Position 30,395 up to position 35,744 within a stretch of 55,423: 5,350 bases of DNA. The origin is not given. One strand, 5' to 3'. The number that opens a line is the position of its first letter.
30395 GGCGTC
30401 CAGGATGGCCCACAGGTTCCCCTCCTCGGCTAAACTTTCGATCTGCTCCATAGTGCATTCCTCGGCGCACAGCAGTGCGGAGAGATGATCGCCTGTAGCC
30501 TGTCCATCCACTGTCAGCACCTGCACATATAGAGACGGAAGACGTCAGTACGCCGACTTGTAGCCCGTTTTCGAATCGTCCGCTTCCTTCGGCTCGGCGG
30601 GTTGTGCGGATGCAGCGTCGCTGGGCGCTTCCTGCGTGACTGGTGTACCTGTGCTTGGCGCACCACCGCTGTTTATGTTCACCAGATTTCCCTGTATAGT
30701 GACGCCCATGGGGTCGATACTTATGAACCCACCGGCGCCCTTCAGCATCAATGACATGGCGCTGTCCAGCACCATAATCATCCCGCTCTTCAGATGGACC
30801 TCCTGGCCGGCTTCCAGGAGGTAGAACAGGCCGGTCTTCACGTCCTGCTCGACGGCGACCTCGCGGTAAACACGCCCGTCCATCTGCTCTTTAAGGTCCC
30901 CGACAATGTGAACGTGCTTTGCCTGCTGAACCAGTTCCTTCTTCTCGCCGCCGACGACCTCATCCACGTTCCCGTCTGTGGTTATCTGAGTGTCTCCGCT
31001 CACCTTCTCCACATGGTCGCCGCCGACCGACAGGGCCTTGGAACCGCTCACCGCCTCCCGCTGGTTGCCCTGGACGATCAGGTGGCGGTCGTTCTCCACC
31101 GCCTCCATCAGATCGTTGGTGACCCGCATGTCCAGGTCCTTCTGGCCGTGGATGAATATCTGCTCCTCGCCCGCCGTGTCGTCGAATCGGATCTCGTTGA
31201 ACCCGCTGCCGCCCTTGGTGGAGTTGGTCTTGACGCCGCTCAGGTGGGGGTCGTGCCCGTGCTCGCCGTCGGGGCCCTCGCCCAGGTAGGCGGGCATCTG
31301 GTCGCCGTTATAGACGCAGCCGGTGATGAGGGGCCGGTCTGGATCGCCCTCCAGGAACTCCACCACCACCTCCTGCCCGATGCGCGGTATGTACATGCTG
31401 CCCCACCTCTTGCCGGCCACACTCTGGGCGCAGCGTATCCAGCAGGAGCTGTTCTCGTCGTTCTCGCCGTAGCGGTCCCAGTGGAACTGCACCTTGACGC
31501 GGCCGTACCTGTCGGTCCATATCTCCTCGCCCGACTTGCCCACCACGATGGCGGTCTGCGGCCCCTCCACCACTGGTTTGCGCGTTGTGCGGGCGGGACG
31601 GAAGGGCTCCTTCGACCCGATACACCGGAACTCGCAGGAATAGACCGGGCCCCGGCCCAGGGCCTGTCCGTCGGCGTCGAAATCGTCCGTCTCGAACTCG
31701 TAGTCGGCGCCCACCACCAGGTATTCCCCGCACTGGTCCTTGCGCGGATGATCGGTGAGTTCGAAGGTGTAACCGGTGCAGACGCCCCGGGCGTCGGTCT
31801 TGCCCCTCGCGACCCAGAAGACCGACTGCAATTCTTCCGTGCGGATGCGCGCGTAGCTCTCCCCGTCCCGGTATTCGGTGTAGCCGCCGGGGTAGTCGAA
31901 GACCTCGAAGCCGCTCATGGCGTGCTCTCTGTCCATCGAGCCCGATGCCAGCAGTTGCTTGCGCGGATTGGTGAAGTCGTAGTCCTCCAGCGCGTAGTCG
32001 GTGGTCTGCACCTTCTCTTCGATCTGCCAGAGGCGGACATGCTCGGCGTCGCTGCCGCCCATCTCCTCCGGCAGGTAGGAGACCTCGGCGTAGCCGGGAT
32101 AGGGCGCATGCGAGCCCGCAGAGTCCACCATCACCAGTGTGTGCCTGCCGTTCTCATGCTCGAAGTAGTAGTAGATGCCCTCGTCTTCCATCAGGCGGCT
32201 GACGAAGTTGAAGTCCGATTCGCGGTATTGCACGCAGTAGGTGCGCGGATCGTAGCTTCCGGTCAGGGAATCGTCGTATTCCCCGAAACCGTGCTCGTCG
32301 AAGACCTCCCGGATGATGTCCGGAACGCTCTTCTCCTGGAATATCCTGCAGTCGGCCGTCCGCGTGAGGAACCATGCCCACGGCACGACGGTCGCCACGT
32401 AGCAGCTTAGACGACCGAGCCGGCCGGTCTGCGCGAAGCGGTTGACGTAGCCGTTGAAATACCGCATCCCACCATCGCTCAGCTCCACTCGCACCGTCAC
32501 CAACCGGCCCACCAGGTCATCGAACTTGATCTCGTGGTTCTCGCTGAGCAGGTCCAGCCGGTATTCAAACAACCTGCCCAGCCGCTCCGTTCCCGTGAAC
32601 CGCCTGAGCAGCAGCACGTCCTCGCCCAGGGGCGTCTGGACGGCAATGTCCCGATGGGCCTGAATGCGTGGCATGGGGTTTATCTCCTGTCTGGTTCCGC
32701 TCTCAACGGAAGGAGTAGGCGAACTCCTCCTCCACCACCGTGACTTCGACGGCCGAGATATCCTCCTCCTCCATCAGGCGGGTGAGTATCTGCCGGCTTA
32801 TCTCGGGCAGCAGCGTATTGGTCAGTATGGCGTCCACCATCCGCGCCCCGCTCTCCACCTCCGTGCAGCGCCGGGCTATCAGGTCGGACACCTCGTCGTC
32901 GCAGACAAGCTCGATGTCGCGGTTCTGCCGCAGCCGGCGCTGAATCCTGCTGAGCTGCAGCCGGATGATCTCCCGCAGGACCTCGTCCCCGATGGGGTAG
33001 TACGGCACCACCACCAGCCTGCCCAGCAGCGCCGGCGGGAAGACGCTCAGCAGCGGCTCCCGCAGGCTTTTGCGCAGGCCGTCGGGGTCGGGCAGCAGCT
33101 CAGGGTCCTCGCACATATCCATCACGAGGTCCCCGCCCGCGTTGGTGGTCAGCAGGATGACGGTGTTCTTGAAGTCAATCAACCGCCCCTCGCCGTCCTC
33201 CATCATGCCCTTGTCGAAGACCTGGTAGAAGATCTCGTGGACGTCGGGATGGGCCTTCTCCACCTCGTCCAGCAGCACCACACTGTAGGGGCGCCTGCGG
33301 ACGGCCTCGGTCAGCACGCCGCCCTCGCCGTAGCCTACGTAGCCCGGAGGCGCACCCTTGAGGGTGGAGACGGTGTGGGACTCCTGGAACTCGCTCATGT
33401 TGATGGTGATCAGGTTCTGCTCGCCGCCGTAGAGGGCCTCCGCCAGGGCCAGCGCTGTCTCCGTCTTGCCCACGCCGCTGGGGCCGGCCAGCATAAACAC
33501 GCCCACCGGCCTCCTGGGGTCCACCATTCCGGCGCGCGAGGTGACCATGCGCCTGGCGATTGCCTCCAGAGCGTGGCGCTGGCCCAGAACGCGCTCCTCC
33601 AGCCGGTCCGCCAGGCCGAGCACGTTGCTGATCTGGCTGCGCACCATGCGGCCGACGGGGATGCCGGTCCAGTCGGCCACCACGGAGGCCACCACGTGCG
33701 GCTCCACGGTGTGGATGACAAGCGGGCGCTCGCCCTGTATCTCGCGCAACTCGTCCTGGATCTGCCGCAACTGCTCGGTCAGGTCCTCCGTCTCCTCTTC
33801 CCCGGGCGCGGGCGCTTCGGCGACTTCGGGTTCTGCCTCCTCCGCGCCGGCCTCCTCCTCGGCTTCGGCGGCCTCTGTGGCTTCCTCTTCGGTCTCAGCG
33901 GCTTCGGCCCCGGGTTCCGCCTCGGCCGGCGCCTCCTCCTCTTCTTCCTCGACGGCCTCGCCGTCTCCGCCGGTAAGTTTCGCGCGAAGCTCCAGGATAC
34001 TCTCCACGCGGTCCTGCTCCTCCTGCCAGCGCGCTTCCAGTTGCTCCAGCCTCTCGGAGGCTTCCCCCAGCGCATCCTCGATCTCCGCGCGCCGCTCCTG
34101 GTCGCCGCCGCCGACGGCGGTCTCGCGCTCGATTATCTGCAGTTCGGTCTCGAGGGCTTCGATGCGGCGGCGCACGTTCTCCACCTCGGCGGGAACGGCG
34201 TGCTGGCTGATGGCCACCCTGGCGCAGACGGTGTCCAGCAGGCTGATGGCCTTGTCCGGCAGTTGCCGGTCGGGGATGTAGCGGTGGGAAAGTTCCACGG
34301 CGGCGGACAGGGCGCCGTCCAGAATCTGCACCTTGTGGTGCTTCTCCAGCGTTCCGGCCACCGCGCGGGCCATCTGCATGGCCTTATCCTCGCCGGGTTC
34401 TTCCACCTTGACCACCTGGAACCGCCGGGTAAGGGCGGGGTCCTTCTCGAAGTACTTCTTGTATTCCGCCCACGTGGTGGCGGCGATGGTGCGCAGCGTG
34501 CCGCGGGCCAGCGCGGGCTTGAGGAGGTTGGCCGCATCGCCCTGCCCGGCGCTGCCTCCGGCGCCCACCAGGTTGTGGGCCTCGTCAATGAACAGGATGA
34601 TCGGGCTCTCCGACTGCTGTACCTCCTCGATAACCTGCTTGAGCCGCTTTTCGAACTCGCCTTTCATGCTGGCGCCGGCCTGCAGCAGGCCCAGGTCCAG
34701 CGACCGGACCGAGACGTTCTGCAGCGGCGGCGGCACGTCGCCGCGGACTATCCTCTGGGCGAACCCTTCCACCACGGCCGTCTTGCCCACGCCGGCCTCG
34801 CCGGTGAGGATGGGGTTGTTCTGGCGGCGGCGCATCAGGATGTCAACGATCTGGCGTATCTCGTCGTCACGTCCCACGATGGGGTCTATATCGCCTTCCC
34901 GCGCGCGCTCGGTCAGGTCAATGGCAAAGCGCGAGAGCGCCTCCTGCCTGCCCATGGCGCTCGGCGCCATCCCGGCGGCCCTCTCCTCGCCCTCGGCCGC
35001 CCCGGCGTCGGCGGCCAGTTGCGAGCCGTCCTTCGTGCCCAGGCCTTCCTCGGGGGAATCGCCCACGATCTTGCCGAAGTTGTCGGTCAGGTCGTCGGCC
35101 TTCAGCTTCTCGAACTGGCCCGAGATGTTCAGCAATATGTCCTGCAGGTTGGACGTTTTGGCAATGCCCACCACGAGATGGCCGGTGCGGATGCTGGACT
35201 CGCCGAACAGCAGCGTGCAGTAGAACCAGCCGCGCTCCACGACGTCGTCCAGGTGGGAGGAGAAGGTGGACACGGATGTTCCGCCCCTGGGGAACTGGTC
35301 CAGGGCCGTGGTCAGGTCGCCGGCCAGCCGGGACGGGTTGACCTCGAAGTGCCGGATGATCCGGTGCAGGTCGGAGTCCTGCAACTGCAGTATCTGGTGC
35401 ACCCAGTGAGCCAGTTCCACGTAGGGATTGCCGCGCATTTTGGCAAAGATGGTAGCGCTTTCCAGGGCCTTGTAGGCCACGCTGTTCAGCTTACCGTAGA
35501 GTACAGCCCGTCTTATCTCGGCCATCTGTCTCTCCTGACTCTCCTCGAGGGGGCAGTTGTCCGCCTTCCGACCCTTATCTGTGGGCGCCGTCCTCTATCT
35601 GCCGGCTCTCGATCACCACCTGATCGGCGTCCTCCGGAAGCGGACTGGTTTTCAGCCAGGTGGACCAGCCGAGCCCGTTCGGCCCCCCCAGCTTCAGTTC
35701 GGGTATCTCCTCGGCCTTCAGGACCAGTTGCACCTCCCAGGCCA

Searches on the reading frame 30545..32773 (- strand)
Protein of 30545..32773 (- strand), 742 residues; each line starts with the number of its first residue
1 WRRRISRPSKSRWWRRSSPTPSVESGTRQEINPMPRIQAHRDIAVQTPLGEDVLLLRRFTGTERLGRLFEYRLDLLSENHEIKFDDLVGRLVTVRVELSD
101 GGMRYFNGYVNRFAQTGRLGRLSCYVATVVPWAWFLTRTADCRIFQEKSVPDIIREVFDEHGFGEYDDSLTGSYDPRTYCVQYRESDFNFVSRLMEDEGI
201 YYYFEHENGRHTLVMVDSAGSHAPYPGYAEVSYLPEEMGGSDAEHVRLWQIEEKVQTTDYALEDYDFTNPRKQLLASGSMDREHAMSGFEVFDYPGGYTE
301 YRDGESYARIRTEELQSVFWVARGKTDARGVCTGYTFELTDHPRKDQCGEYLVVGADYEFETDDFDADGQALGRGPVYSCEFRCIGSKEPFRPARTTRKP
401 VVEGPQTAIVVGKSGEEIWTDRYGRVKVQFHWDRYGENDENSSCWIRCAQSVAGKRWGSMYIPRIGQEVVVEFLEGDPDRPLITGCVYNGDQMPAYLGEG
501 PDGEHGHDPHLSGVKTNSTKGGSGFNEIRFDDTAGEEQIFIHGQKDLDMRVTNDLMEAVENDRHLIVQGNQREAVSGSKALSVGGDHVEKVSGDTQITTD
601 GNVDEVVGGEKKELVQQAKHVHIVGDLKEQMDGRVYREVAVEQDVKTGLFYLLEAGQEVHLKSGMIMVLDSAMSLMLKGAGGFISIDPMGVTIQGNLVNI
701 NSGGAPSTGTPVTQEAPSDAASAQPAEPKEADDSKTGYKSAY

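Call 9: search_protein_families(library=pfam, proteins=[window:30545-32773:-], max_evalue=0.01)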
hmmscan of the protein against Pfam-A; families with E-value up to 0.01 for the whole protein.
window:30545-32773:- (742 aa): 4 families
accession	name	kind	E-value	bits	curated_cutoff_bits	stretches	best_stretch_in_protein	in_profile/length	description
PF05954.17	Phage_GPD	-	5.1e-104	348.1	30.1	1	62-361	1-302/305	Phage tail baseplate hub (GPD)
PF22178.3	Gp5_trimer_C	-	1.3e-28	99.8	30.9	1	512-623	1-112/112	Bacteriophage T4 gp5 C-terminal trimerisation domain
PF04717.18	Phage_base_V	-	1.4e-16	61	23.8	1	421-488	12-75/75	Type VI secretion system/phage-baseplate injector OB domain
PF20093.5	DUF6484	-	1e-05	26.6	27.6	1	464-487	38-61/61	Domain of unknown function (DUF6484)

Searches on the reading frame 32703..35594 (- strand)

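Call 9: search_protein_families(library=pfam, proteins=[window:32703-35594:-], max_evalue=0.01)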
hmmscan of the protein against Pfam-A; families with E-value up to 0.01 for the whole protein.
window:32703-35594:- (963 aa): 28 families (the best 25 are shown)
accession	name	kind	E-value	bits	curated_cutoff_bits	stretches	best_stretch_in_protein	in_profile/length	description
PF07724.20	AAA_2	-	2.6e-53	180.9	27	1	695-861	1-164/166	AAA domain (Cdc48 subfamily)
PF17871.7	AAA_lid_9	-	5.6e-30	103.8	22.8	1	402-496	2-94/104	AAA lid domain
PF00004.35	AAA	-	1.4e-21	77.7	21.2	2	262-394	2-125/131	ATPase family associated with various cellular activities (AAA)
PF10431.15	ClpB_D2-small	-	1e-15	58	21.9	1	870-945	3-77/81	C-terminal, D2-small domain, of ClpB protein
PF07728.20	AAA_5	-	2.8e-13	50.5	22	1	700-818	2-122/139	AAA domain (dynein-related subfamily)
PF13191.12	AAA_16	-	7.3e-11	43.3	32.6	1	239-340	2-142/167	AAA ATPase domain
PF13401.12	AAA_22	-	1.5e-10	41.9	27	1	257-356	4-102/130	AAA domain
PF05621.17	TniB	-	3.5e-06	27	22.4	1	245-398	22-185/189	Bacterial TniB protein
PF00158.32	Sigma54_activat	-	4.6e-06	26.8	20.2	1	701-813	26-138/168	Sigma-54 interaction domain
PF12775.13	AAA_7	-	5.1e-06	26.6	25.8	0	250-338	26-108/181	P-loop containing dynein motor region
PF06414.18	Zeta_toxin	-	9.8e-06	25.6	22.3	1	690-740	10-58/199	Zeta toxin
PF13173.12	AAA_14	-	1.1e-05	25.9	27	0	262-344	6-76/129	AAA domain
PF01637.24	ATPase_2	-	1.5e-05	25.3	33.2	0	241-281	3-43/225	ATPase domain predominantly from Archaea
PF20720.3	nSTAND3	-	7.9e-05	22.8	27.2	0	699-735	19-56/155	Novel STAND NTPase 3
PF13481.12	AAA_25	-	7.9e-05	22.8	27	0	698-726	34-62/195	AAA domain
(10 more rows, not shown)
